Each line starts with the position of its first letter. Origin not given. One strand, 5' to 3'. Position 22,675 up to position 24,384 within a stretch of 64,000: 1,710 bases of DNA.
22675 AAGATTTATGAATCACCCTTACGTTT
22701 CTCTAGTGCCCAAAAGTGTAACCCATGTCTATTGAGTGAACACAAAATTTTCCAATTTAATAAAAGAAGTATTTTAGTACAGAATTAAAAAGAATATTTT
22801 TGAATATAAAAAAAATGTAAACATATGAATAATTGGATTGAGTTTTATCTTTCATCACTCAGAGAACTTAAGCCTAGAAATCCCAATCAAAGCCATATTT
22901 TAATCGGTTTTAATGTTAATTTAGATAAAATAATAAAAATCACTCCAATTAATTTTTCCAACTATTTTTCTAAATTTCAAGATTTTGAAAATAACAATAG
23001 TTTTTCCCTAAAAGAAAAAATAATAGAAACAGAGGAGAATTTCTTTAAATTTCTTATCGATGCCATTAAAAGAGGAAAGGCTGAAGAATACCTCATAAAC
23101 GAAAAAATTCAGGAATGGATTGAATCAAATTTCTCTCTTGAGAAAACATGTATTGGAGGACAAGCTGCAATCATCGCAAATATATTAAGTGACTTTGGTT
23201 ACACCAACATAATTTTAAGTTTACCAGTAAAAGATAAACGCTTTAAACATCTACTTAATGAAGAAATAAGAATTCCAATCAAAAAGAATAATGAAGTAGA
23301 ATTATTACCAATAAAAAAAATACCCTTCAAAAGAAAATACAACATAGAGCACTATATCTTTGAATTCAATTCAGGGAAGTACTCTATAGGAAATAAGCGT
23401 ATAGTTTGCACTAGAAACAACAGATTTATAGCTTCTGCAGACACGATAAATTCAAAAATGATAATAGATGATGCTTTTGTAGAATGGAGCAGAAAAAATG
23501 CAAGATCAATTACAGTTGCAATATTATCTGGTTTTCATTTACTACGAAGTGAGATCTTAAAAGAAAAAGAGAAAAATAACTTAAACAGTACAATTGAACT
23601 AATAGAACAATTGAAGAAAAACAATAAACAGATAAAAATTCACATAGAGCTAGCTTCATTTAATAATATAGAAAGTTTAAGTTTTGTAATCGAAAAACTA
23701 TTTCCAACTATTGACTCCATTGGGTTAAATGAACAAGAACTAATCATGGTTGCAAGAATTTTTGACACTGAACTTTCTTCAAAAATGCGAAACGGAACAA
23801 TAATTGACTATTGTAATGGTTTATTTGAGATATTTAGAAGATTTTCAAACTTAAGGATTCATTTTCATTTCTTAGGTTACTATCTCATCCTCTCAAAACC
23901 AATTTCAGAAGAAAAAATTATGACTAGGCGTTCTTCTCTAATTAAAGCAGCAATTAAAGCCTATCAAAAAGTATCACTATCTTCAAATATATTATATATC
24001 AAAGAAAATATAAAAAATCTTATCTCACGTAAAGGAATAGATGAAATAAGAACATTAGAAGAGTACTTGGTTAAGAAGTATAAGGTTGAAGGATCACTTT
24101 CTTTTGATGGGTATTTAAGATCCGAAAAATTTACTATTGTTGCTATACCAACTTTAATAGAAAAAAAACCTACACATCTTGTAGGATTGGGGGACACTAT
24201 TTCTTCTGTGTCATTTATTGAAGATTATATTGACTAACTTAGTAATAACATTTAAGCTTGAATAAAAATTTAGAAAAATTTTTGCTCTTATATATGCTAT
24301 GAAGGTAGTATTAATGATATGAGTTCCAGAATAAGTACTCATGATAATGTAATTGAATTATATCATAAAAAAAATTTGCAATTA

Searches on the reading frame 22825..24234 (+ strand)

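Call 13: search_protein_families(library=pfam, proteins=[window:22825-24234:+], max_evalue=0.001)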
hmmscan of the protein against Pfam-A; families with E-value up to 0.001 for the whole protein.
window:22825-24234:+ (470 aa): 1 family
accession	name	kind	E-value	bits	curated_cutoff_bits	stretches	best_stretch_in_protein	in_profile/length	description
PF04587.20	ADP_PFK_GK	-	2.4e-71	241.1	27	1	24-465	2-429/430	ADP-specific Phosphofructokinase/Glucokinase conserved region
